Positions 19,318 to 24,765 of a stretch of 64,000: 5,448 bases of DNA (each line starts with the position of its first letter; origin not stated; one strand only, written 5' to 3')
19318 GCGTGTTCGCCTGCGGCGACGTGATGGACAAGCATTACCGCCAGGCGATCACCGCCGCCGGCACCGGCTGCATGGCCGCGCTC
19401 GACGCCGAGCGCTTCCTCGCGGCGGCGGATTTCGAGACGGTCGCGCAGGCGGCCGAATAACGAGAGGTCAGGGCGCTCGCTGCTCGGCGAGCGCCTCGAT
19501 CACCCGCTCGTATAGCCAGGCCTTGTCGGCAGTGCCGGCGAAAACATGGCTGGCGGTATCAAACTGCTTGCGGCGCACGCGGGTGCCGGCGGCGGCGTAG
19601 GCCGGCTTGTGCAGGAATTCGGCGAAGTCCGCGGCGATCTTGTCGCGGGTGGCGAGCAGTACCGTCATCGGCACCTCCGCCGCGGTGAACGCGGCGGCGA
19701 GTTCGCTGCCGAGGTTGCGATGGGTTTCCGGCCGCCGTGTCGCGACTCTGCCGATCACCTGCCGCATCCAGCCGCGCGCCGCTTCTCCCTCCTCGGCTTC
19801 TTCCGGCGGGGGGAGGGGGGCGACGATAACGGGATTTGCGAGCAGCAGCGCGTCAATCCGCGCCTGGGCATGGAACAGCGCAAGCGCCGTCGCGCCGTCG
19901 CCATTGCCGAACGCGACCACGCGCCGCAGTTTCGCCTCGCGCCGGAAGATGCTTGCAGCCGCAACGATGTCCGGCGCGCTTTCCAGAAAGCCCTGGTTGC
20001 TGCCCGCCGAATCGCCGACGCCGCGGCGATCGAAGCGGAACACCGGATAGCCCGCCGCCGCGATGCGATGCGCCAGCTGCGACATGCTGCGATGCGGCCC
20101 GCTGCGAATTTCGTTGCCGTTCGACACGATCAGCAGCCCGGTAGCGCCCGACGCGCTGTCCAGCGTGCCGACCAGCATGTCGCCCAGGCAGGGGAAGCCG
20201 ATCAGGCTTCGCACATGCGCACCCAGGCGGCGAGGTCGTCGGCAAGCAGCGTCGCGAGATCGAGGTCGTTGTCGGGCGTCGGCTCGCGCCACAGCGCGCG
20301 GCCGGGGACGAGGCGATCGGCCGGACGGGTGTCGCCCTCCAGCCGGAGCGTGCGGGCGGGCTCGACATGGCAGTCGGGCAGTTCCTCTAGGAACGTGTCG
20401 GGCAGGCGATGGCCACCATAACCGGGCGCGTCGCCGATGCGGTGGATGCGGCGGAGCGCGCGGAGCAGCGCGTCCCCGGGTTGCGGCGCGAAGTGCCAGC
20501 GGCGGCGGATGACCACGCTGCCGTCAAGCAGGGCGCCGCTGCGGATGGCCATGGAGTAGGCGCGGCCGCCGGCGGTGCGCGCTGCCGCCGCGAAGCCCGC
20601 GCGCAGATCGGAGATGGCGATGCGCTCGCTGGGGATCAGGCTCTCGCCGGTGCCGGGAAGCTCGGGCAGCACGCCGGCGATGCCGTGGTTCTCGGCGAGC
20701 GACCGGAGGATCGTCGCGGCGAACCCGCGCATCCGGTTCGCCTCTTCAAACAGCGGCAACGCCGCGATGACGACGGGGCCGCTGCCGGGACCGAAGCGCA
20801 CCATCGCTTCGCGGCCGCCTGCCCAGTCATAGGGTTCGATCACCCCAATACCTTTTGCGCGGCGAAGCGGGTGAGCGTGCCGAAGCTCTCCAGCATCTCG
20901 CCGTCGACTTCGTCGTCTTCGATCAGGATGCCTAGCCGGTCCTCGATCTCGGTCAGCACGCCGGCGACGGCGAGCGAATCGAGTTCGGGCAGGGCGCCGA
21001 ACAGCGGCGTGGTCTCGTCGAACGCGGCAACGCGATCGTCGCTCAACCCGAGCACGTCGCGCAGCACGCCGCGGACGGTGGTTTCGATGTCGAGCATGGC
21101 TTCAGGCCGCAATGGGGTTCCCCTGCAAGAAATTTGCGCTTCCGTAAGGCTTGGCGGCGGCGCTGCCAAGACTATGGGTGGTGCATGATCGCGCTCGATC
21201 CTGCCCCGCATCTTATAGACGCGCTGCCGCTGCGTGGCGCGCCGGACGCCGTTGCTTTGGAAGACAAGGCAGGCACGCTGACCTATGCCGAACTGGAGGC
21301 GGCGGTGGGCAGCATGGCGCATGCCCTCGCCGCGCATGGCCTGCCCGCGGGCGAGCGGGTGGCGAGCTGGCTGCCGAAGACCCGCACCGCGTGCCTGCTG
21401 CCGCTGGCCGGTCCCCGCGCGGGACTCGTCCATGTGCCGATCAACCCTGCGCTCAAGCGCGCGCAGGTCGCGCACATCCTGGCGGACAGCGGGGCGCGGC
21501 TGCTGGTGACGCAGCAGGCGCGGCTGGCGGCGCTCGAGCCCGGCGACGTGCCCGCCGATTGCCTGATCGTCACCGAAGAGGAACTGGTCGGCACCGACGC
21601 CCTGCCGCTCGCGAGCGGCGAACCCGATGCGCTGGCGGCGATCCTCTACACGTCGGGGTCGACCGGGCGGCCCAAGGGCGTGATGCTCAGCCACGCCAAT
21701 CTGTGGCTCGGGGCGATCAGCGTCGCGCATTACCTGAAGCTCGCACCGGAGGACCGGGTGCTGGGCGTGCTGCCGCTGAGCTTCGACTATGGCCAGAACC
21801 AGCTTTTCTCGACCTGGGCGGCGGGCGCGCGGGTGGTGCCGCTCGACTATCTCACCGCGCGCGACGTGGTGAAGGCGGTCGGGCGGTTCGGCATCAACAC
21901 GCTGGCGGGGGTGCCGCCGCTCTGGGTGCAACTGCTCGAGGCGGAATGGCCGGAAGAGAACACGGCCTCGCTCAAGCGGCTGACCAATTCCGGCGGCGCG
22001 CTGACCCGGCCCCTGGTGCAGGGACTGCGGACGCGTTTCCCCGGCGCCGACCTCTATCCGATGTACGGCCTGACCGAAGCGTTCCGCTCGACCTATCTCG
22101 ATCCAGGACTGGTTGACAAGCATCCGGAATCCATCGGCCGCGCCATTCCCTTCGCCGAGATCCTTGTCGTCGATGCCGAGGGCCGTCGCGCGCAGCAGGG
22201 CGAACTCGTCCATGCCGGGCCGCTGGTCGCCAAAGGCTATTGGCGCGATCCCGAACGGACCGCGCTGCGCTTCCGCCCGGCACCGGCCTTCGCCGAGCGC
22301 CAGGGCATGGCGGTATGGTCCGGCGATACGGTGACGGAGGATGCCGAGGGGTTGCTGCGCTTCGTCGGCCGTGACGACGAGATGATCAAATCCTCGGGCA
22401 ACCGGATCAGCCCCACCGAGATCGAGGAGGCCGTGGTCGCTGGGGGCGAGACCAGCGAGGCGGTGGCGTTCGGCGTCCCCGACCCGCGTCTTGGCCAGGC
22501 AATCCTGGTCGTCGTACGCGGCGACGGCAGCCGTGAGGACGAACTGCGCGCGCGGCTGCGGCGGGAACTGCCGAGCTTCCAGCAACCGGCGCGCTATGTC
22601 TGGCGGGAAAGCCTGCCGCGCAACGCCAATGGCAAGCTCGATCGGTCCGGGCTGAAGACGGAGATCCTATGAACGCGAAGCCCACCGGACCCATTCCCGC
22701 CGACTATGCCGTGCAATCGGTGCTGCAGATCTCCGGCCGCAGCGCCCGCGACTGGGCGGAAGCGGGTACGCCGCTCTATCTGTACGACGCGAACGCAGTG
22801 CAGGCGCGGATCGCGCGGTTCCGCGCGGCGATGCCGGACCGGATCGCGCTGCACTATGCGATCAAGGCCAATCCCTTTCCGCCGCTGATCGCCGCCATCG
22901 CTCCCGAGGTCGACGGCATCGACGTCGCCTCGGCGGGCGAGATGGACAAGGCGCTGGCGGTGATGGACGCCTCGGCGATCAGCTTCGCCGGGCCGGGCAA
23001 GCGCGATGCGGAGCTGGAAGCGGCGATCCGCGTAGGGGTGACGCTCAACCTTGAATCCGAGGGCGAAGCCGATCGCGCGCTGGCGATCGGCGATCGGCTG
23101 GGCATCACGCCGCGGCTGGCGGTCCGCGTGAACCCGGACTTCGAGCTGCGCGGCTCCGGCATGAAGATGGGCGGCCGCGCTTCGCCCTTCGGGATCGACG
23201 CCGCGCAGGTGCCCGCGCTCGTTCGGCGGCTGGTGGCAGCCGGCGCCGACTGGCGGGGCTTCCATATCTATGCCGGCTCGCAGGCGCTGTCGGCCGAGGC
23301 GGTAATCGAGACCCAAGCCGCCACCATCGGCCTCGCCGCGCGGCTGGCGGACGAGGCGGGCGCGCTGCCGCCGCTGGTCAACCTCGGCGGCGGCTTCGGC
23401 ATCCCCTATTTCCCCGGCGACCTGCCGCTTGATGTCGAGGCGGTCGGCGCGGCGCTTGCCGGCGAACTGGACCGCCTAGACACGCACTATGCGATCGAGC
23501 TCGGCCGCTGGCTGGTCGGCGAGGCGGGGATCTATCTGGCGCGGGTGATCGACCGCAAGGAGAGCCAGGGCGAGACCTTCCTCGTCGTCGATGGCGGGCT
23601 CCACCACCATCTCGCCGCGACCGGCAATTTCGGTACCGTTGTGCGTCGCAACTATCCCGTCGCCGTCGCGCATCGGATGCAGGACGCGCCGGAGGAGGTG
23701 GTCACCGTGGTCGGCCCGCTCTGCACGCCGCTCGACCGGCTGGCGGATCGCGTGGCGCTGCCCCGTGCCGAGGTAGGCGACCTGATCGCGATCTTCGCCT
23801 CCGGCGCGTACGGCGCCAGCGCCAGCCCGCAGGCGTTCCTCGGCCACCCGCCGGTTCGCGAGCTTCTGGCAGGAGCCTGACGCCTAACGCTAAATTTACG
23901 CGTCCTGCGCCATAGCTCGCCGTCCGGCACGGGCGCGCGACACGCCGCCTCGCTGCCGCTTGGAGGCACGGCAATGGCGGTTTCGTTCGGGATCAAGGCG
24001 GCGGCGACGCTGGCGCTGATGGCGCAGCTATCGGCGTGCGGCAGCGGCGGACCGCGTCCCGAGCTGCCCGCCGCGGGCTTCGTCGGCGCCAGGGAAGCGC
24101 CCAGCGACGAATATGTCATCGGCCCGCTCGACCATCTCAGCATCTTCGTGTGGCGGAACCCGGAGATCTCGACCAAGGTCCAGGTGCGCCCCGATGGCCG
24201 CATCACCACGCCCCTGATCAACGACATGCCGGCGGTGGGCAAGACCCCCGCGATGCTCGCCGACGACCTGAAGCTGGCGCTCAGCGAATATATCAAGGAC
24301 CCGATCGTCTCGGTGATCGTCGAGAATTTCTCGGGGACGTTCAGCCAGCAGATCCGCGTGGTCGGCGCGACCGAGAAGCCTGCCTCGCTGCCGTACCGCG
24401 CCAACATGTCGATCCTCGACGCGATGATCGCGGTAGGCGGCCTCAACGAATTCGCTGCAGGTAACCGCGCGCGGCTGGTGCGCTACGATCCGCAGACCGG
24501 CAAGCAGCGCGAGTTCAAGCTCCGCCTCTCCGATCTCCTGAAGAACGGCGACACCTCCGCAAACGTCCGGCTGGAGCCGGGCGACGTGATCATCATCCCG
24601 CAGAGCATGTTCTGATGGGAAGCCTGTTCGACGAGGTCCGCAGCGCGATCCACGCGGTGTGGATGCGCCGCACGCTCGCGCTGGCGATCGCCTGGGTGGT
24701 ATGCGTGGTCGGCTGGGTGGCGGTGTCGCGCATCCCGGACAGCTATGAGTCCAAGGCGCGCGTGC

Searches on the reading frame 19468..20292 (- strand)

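Call 54: search_protein_families(library=ncbifam, proteins=[window:19468-20292:-], max_evalue=0.001)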
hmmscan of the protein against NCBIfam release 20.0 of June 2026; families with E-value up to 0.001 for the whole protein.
window:19468-20292:- (274 aa): 3 families
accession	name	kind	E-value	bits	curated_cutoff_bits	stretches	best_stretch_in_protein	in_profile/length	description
TIGR03100.1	hydr1_PEP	hypoth_equivalog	7.4e-46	156.7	168.45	2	31-155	5-133/274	hydrolase 1, exosortase A system-associated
NF058544.1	IVPilMotSglTMyx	equivalog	4.3e-07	29.9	300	1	48-158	29-141/210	type IV pili motility protein SglT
TIGR03101.1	hydr2_PEP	hypoth_equivalog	5.2e-05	22.9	202.75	1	68-156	43-134/266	hydrolase 2, exosortase A system-associated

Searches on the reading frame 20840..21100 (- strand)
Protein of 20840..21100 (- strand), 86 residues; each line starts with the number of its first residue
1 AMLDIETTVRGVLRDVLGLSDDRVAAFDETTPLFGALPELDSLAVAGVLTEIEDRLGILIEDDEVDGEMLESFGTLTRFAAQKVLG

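Call 54: search_protein_families(library=ncbifam, proteins=[window:20840-21100:-], max_evalue=0.001)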
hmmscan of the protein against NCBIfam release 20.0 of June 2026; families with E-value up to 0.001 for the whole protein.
window:20840-21100:- (86 aa): 1 family
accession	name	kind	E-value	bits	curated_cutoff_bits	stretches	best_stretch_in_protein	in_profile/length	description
NF005798.0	PRK07639.1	equivalog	0.00043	20.7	100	1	11-82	12-80/91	petrobactin biosynthesis protein AsbD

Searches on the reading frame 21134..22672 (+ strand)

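Call 28: search_protein_families(library=ncbifam, proteins=[window:21134-22672:+], max_evalue=0.00001)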
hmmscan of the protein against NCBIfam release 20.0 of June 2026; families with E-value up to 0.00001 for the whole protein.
window:21134-22672:+ (512 aa): 105 families (the best 25 are shown)
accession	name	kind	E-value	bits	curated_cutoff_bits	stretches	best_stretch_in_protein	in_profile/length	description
TIGR03098.1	ligase_PEP_1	hypoth_equivalog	4.1e-188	626.1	592.35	1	33-509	10-516/517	acyl-CoA ligase (AMP-forming), exosortase A system-associated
TIGR01733.1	AA-adenyl-dom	subfamily_domain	2.9e-75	253.6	317.4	1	50-444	1-408/409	amino acid adenylation domain-containing protein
NF004837.0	PRK06187.1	subfamily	3e-75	253.5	476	2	163-510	168-521/531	long-chain-fatty-acid--CoA ligase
NF006182.0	PRK08316.1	subfamily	2.9e-69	234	663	1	36-506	24-512/523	fatty acyl-CoA synthetase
NF005702.0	PRK07514.1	subfamily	1.4e-64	218.3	558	1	38-508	18-497/506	malonyl-CoA synthase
NF005801.1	PRK07656.1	equivalog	6.4e-58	196.6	657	1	36-504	14-496/500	FadD3 family acyl-CoA ligase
NF038078.1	NRPS_MxcG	equivalog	7.9e-55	185.8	2300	1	34-509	467-958/1442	myxochelin non-ribosomal peptide synthetase MxcG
NF052269.1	Staph_lig_FadD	equivalog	9.7e-54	182.5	650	1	39-508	18-490/499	long-chain-fatty-acid--CoA ligase FadD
NF004282.0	PRK05691.1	subfamily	9.5e-53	177.8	4090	1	16-507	1121-1622/4334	non-ribosomal peptide synthase/polyketide synthase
NF009233.0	PRK12583.1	subfamily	1.1e-52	179.3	832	2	164-507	200-546/558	fatty acid CoA ligase family protein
NF004797.0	PRK06145.1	equivalog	8.3e-52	176.2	850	1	34-510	13-494/499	acyl-CoA synthetase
NF002966.0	PRK03640.1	equivalog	3.1e-51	174.5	556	1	36-510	15-479/483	o-succinylbenzoate--CoA ligase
NF006572.0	PRK09088.1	equivalog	6.1e-50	170.3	696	1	33-511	11-487/491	acyl-CoA synthetase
NF004511.1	PRK05852.1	equivalog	8.3e-50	169.9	650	1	34-508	10-501/505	FadD7 family fatty acid--CoA ligase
TIGR01923.1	menE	equivalog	5.1e-49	167.3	330.15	1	50-505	1-440/442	o-succinylbenzoate--CoA ligase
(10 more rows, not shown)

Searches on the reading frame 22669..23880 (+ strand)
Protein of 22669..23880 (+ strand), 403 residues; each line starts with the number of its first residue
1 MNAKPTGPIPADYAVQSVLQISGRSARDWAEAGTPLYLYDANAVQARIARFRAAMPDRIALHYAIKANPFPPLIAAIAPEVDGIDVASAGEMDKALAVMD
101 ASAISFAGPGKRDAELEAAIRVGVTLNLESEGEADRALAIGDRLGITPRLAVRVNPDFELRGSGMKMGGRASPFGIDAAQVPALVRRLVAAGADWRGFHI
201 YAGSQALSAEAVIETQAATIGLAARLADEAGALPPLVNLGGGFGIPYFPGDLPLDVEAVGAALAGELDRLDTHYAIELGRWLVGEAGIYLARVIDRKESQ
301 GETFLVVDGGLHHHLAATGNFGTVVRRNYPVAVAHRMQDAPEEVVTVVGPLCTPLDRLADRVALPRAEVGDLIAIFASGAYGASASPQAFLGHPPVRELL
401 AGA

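Call 28: search_protein_families(library=ncbifam, proteins=[window:22669-23880:+], max_evalue=0.00001)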
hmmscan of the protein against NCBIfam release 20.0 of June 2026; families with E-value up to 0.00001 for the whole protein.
window:22669-23880:+ (403 aa): 7 families
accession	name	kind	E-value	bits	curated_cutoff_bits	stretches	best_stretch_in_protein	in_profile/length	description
TIGR03099.1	dCO2ase_PEP1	hypoth_equivalog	2.7e-164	547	478.45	1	32-400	23-397/398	pyridoxal-dependent decarboxylase, exosortase A system-associated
TIGR01048.1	lysA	equivalog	1.7e-65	221.2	297.9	1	19-387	9-382/417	diaminopimelate decarboxylase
NF006515.0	PRK08961.1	equivalog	8.1e-42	143.2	802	1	29-389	498-848/861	bifunctional aspartate kinase/diaminopimelate decarboxylase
NF052544.1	OrLyDeCDokD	equivalog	9.6e-20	70.6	700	1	32-382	40-419/461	ornithine/lysine decarboxylase DokD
NF041039.1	FslC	exception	1.7e-13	50.2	500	1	246-385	255-389/418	rhizoferrin biosystnesis N-citrylornithine decarboxylase FslC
TIGR01273.1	speA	equivalog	1.3e-09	37.1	624.1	1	63-247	95-289/624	arginine decarboxylase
NF003763.0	PRK05354.1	equivalog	5e-08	31.9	369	1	63-247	102-297/636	biosynthetic arginine decarboxylase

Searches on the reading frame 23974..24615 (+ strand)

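Call 4: search_protein_families(library=ncbifam, proteins=[window:23974-24615:+], max_evalue=0.001)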
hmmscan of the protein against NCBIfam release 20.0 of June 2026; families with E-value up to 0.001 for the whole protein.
window:23974-24615:+ (213 aa): 4 families
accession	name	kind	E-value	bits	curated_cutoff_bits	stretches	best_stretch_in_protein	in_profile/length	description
TIGR03027.2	pepcterm_export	equivalog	3.2e-68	228.7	180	1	46-213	2-169/169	XrtA/PEP-CTERM system exopolysaccharide export protein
NF041843.1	EpsY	equivalog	2.9e-29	101.8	320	1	40-208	46-210/211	exopolysaccharide export protein EpsY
TIGR03028.1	EpsE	equivalog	1.1e-18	67.5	262.65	1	46-209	1-160/239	polysaccharide export protein EpsE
NF011658.0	PRK15078.1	subfamily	1.6e-17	63.4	333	1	45-210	83-251/380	polysaccharide export protein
